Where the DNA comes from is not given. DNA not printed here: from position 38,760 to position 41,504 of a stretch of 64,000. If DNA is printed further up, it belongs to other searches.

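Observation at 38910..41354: Orphan VirD4/TraG-type coupling protein with a poly-acidic tail, embedded among housekeeping genes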

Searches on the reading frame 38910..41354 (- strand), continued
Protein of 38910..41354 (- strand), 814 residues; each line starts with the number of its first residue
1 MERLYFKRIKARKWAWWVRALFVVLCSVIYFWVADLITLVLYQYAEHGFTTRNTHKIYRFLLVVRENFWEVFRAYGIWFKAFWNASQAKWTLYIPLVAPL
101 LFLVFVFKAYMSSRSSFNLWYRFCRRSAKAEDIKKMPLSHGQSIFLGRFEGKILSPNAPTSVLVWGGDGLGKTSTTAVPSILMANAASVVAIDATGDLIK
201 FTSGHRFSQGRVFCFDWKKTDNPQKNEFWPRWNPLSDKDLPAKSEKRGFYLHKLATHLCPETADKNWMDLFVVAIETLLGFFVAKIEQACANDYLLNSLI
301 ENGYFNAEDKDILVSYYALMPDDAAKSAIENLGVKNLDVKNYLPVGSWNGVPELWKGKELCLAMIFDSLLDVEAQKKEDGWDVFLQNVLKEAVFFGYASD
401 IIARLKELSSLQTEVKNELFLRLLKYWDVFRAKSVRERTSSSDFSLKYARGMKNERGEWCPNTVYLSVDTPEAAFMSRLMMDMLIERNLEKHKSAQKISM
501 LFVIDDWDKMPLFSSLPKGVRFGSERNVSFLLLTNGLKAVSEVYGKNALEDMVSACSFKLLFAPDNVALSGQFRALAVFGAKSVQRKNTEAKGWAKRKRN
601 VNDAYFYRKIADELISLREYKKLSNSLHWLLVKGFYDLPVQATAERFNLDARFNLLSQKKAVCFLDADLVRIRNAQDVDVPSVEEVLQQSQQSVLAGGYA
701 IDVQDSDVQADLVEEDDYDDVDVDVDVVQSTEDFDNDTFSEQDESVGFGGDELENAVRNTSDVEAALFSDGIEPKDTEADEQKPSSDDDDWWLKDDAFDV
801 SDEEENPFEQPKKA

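Call 39: find_encoding_contigs(protein=P0114, flank=10000, max_places=2)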
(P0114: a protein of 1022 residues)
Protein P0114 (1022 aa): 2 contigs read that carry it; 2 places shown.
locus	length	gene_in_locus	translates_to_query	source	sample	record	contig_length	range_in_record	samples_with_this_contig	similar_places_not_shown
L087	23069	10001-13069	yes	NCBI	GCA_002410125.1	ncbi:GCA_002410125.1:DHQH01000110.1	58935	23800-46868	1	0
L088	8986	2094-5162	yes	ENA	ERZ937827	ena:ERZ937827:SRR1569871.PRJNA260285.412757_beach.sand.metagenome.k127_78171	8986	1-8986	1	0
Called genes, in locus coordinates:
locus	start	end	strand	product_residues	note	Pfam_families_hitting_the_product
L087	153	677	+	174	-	-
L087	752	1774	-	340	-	PF01408:GFO_IDH_MocA, PF03807:F420_oxidored (faint), PF22725:GFO_IDH_MocA_C3, PF02894:GFO_IDH_MocA_C (faint)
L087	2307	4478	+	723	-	PF02321:OEP (weak)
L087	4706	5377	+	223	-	PF00364:Biotin_lipoyl (faint), PF25917:BSH_RND (weak), PF25997:BSH_YhbJ (faint)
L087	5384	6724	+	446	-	-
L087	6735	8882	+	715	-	PF02163:Peptidase_M50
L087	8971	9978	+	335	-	PF00805:Pentapeptide (weak)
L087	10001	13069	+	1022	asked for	PF02534:T4SS-DNA_transf, PF10412:TrwB_AAD_bind, PF12696:TraG-D_C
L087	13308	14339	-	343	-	PF00142:Fer4_NifH (faint), PF09140:MipZ, PF10609:ParA, PF13614:AAA_31, PF01656:CbiA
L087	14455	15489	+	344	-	PF01145:Band_7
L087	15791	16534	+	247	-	PF01145:Band_7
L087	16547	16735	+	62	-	PF09838:DUF2065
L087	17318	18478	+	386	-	PF00089:Trypsin, PF13365:Trypsin_2, PF00595:PDZ, PF13180:PDZ_2, PF17820:PDZ_6, PF13180:PDZ_2 (weak)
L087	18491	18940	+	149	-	PF04364:DNA_pol3_chi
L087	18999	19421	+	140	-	PF00334:NDK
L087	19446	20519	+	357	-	PF09839:DUF2066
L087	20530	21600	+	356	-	PF01594:AI-2E_transport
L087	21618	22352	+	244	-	PF00308:Bac_DnaA (weak), PF22688:Hda_lid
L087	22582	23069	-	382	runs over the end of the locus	PF01612:DNA_pol_A_exo1, PF00570:HRDC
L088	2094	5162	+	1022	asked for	PF02534:T4SS-DNA_transf, PF10412:TrwB_AAD_bind, PF12696:TraG-D_C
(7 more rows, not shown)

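Call 41: search_protein_families(library=pfam, proteins=[L079:1835-2308:+, L079:2386-2730:+, L079:2759-4060:+, L083:5522-6607:+, L083:6693-8123:+, L083:8126-8629:+, L083:8686-9987:+, L083:12237-12851:+, L087:4706-5377:+, L087:5384-6724:+], max_evalue=0.05)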
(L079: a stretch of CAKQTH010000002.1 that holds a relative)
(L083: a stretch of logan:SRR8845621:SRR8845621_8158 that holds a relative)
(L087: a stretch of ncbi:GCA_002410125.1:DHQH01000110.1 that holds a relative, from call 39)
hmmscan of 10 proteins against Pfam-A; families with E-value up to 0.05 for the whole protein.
L079:1835-2308:+ (157 aa): 1 family
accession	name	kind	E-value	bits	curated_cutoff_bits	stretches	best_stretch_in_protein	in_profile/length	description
PF04956.18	TrbC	-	9.7e-10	39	27.9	1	38-131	2-96/98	TrbC/VIRB2 pilin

L079:2386-2730:+ (114 aa): 1 family
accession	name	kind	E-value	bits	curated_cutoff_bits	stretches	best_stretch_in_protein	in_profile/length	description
PF04956.18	TrbC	-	0.0012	19.4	27.9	1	12-94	12-97/98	TrbC/VIRB2 pilin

L079:2759-4060:+ (433 aa): 0 families

L083:5522-6607:+ (361 aa): 1 family
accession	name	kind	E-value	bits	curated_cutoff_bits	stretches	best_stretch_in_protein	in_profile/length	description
PF12848.13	ABC_tran_Xtn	-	0.023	15.2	25.9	0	254-288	20-54/85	ABC transporter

L083:6693-8123:+ (476 aa): 0 families

L083:8126-8629:+ (167 aa): 0 families

L083:8686-9987:+ (433 aa): 2 families
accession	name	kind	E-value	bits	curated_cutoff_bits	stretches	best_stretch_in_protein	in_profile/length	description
PF08378.17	NERD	-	0.029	15.3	22.1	0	277-370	17-110/111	Nuclease-related domain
PF09687.15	PRESAN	-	0.03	15.2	23.7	0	369-428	11-70/125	Plasmodium RESA N-terminal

L083:12237-12851:+ (204 aa): 0 families

L087:4706-5377:+ (223 aa): 4 families
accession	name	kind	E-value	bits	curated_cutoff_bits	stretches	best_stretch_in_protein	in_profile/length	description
PF13437.12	HlyD_3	-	4.6e-20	72.8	22.2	1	111-201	2-94/106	HlyD family secretion protein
PF16576.10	HlyD_D23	-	1.2e-14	54.6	30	1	11-211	16-212/214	Barrel-sandwich domain of CusB or HlyD membrane-fusion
PF00364.28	Biotin_lipoyl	-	9e-06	25.9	22.1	1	108-139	42-73/73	Biotin-requiring enzyme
PF13533.13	Biotin_lipoyl_2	-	0.00016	21.9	29.8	0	17-44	3-30/32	Biotin-lipoyl like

L087:5384-6724:+ (446 aa): 3 families
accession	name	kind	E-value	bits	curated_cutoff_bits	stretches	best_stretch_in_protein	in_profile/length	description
PF13437.12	HlyD_3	-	5.3e-12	46.8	22.2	1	325-406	16-95/106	HlyD family secretion protein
PF16576.10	HlyD_D23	-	2.1e-05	24.3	30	1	213-381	20-181/214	Barrel-sandwich domain of CusB or HlyD membrane-fusion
PF01590.32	GAF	-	0.042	14.8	22.4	0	26-155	1-126/133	GAF domain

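Call 48: find_homologous_proteins(query=A3, max_evalue=0.001)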
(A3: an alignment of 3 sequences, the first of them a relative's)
Query A3 (3 sequences) (157 aa, profile of the alignment): 1018 proteins with E <= 0.001 among 7472 candidates; the best 120 are listed.
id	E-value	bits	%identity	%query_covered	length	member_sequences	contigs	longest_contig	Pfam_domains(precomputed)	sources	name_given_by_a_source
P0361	2.4e-47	178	100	77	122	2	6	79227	PF04956.19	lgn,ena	-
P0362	6.9e-47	176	99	77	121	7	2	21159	PF04956.19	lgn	-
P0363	1.8e-43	165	35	39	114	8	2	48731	-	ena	-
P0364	2.0e-40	156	88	76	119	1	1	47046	PF04956.19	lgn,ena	-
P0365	5.1e-40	154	54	57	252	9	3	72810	PF04956.19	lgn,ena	-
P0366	1.6e-37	146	30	64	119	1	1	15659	PF04956.19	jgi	-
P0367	3.0e-36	142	83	69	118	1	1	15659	PF04956.19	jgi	-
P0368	3.1e-35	139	66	77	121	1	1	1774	PF04956.19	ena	-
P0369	1.5e-32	130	64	75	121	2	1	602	PF04956.19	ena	-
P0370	1.6e-32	130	67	76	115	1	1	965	PF04956.19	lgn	-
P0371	2.7e-32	129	70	76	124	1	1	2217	PF04956.19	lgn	-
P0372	2.7e-32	129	63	77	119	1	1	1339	PF04956.19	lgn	-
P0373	3.7e-32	129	66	76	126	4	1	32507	PF04956.19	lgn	-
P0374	5.4e-32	128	36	48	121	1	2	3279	-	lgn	-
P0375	7.5e-32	128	64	75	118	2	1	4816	PF04956.19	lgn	-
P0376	7.8e-32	128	67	65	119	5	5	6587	PF04956.19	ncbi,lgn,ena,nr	ncbi:MAG: TrbC/VirB2 family protein [Alphaproteobacteria bacterium]|nr:TrbC/VirB2 family protein [Al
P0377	1.8e-31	127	66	72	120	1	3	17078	PF04956.19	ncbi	-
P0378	2.4e-31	126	65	77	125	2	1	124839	PF04956.19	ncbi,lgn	-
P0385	6.8e-31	125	66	76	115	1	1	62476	PF04956.19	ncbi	-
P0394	2.9e-30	123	62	73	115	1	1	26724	PF04956.19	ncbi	-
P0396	4.5e-30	122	61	76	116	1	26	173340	PF04956.19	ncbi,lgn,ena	-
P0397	4.9e-30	122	66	76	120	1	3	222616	PF04956.19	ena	-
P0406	1.4e-29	121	63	75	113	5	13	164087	PF04956.19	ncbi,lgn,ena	-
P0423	6.5e-29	118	62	77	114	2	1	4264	PF04956.19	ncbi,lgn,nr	ncbi:MAG: TrbC/VirB2 family protein [Lactobacillus sp.]|nr:TrbC/VirB2 family protein [Lactobacillus 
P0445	1.7e-28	117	66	76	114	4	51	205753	PF04956.19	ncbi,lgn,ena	-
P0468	4.9e-28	116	61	64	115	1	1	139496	PF04956.19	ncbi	-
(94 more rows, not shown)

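Call 49: find_encoding_contigs(protein=P0445, flank=10000, max_places=2)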
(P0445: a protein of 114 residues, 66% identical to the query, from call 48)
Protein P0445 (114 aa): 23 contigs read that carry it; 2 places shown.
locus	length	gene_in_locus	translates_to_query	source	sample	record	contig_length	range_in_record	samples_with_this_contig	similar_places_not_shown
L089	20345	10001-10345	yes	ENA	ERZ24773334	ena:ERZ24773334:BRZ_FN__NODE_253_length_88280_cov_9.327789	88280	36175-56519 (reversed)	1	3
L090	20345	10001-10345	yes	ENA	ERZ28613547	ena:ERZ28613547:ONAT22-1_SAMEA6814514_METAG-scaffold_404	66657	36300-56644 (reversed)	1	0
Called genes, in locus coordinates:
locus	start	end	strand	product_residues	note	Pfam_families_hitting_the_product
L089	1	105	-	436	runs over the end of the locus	PF06864:PAP_PilO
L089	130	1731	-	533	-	PF00263:Secretin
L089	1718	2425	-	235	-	PF10671:TcpQ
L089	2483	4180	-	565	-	-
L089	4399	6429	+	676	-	-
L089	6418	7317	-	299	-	PF02899:Phage_int_SAM_1, PF13495:Phage_int_SAM_4, PF00589:Phage_integrase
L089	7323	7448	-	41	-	-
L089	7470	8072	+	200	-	PF13189:Cytidylate_kin2 (faint), PF13238:AAA_18, PF13671:AAA_33 (weak), PF01202:SKI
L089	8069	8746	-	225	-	PF01048:PNP_UDP_1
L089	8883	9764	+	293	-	PF00480:ROK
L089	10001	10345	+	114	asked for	PF04956:TrbC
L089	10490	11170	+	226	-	-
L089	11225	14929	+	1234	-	-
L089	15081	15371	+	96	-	-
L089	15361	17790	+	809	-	PF27097:VirB4_TrbE_N (weak), PF03135:CagE_TrbE_VirB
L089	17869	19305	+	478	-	-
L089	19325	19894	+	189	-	-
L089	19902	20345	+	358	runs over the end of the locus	-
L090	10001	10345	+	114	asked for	PF04956:TrbC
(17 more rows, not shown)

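Call 50: find_encoding_contigs(protein=P0397, flank=10000, max_places=2)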
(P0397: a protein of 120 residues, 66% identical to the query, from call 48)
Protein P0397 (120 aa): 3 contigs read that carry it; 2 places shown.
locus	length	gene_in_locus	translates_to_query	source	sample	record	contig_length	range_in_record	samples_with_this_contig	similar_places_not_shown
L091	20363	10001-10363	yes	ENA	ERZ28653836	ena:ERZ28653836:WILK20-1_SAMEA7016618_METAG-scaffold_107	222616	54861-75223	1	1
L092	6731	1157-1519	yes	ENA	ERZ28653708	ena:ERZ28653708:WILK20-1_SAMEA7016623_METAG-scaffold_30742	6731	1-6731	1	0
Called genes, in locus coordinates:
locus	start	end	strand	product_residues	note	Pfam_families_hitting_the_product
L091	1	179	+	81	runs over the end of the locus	-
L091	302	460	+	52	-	-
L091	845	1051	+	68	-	-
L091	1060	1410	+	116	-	-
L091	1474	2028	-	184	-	PF14352:DUF4402 (faint)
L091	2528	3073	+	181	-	PF03946:Ribosomal_L11_N, PF00298:Ribosomal_L11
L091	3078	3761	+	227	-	PF00687:Ribosomal_L1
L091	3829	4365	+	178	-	PF13302:Acetyltransf_3, PF00583:Acetyltransf_1 (weak)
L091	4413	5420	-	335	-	PF00579:tRNA-synt_1b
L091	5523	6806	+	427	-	PF02403:Seryl_tRNA_N, PF00587:tRNA-synt_2b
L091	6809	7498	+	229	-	PF00702:Hydrolase, PF12710:HAD (weak), PF13419:HAD_2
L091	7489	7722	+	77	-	-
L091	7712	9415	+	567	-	-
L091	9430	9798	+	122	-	-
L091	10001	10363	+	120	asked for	PF04956:TrbC (weak)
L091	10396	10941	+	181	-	-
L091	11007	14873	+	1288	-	-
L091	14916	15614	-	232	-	-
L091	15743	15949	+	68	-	PF04070:DUF378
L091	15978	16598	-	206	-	-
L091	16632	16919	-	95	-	PF10967:DUF2769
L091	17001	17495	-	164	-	PF07542:ATP12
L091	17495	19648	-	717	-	PF05170:AsmA, PF05359:DUF748, PF05170:AsmA (weak)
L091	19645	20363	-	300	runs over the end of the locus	PF00849:PseudoU_synth_2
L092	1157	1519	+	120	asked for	PF04956:TrbC (weak)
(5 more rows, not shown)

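Call 53: search_protein_families(library=pfam, proteins=[L089:10490-11170:+, L089:11225-14929:+, L089:15081-15371:+, L089:17869-19305:+, L089:19325-19894:+, L089:19902-20345:+, L089:4399-6429:+, L089:2483-4180:-, L091:7712-9415:+, L091:9430-9798:+], max_evalue=0.05)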
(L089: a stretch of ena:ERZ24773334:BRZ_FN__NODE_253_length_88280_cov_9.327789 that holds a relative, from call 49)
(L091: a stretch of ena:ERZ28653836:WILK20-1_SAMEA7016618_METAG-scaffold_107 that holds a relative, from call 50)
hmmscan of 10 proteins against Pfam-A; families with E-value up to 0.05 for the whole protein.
L089:10490-11170:+ (226 aa): 1 family
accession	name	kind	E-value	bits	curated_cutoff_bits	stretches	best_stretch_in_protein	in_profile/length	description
PF04956.18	TrbC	-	0.00016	22.2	27.9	1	102-154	42-95/98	TrbC/VIRB2 pilin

L089:11225-14929:+ (1234 aa): 1 family
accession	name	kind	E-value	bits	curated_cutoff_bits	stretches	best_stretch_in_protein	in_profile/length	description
PF04956.18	TrbC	-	0.012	16.3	27.9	1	375-414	50-89/98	TrbC/VIRB2 pilin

L089:15081-15371:+ (96 aa): 0 families

L089:17869-19305:+ (478 aa): 14 families
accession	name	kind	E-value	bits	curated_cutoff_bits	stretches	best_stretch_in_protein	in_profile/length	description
PF02601.20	Exonuc_VII_L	-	0.00069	19.6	35.9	1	46-152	157-267/315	Exonuclease VII, large subunit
PF01442.23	Apolipoprotein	-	0.0018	18.4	90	1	54-174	70-186/190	Apolipoprotein A1/A4/E domain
PF18595.6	Nuf2_DHR10-like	-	0.0058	17.1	28.4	1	27-107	34-114/117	Nuf2, DHR10-like domain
PF20379.3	DUF6674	-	0.0067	16.5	28.5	1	64-158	22-111/251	Family of unknown function (DUF6674)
PF19390.4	DUF5965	-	0.0077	17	25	1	66-95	4-33/74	Family of unknown function (DUF5965)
PF19745.5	FUT8_N_cat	-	0.011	14.9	27.6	1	68-162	25-162/499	Alpha-(1,6)-fucosyltransferase N- and catalytic domains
PF21007.2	FBF1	-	0.013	14.5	45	1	45-162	302-417/524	Fas-binding factor 1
PF04740.18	LXG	-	0.016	15.6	26.5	1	31-168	15-146/202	LXG domain of WXG superfamily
PF15905.10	HMMR_N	-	0.017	15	30.1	1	43-164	192-305/330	Hyaluronan mediated motility receptor N-terminal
PF06419.17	COG6_N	-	0.033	14.8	27.4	0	39-105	29-95/114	Conserved oligomeric complex COG6, N-terminal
PF04513.17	Baculo_PEP_C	-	0.035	14.6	38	0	113-186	34-107/140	Baculovirus polyhedron envelope protein, PEP, C terminus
PF04791.21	LMBR1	-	0.038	13.3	31.9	1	27-172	168-315/510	LMBR1-like membrane protein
PF22905.2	Hydro_N_hd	-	0.04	14.3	27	0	64-176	79-190/195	Hydrolase N-terminal helical domain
PF14942.11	Muted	-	0.046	14.3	26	1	45-137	44-139/146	Organelle biogenesis, Muted-like protein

L089:19325-19894:+ (189 aa): 0 families

L089:19902-20345:+ (148 aa): 6 families
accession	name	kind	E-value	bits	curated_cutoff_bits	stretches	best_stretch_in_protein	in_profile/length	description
PF03961.19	FapA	-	0.00047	20.3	31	1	44-133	154-249/272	Flagellar Assembly Protein A beta solenoid domain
PF15035.11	Rootletin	-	0.0026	18.2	36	1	67-124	73-127/188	Ciliary rootlet component, centrosome cohesion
PF03462.23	PCRF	-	0.005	17.1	24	1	46-145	3-100/194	PCRF domain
PF12059.13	DUF3540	-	0.018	15.4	27.9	1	57-123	76-143/199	Protein of unknown function (DUF3540)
PF08651.15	DASH_Duo1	-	0.03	14.5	25.4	0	72-124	2-54/74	DASH complex subunit Duo1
PF07445.17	PriC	-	0.044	14.1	23.3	0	45-123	64-142/174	Primosomal replication protein priC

L089:4399-6429:+ (676 aa): 1 family
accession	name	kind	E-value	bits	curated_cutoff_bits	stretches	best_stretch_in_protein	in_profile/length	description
PF04610.19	TrbL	-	9.7e-05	22.7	25.9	1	380-506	74-192/215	TrbL/VirB6 plasmid conjugal transfer protein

L089:2483-4180:- (565 aa): 0 families

L091:7712-9415:+ (567 aa): 1 family
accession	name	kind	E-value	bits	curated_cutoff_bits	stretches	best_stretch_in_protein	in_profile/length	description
PF19908.4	DUF6381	-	0.017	15.3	26.6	0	182-222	16-56/62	Family of unknown function (DUF6381)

L091:9430-9798:+ (122 aa): 0 families

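Call 55: find_encoding_contigs(protein=P0120, flank=8000, max_places=1)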
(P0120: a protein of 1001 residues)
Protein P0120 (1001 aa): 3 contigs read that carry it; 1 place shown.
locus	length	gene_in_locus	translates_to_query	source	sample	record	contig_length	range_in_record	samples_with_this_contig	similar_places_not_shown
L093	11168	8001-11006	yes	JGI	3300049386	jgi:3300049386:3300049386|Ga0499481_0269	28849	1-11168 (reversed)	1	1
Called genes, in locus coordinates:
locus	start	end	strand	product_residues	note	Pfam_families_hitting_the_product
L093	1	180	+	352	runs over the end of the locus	PF21088:MS_channel_1st, PF00924:MS_channel_2nd, PF21082:MS_channel_3rd (weak)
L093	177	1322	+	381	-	PF11873:Mltc_N (weak), PF01464:SLT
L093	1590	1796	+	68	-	PF00313:CSD, PF08206:OB_RNB (weak)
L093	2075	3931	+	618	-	PF00753:Lactamase_B (weak), PF12706:Lactamase_B_2, PF22505:RNase_J_b_CASP, PF07521:RMMBL (weak)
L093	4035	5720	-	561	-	PF01268:FTHFS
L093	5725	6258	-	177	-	-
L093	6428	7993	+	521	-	PF00805:Pentapeptide (weak), PF13576:Pentapeptide_3 (faint), PF13599:Pentapeptide_4, PF00805:Pentapeptide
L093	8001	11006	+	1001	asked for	PF02534:T4SS-DNA_transf, PF10412:TrwB_AAD_bind (weak)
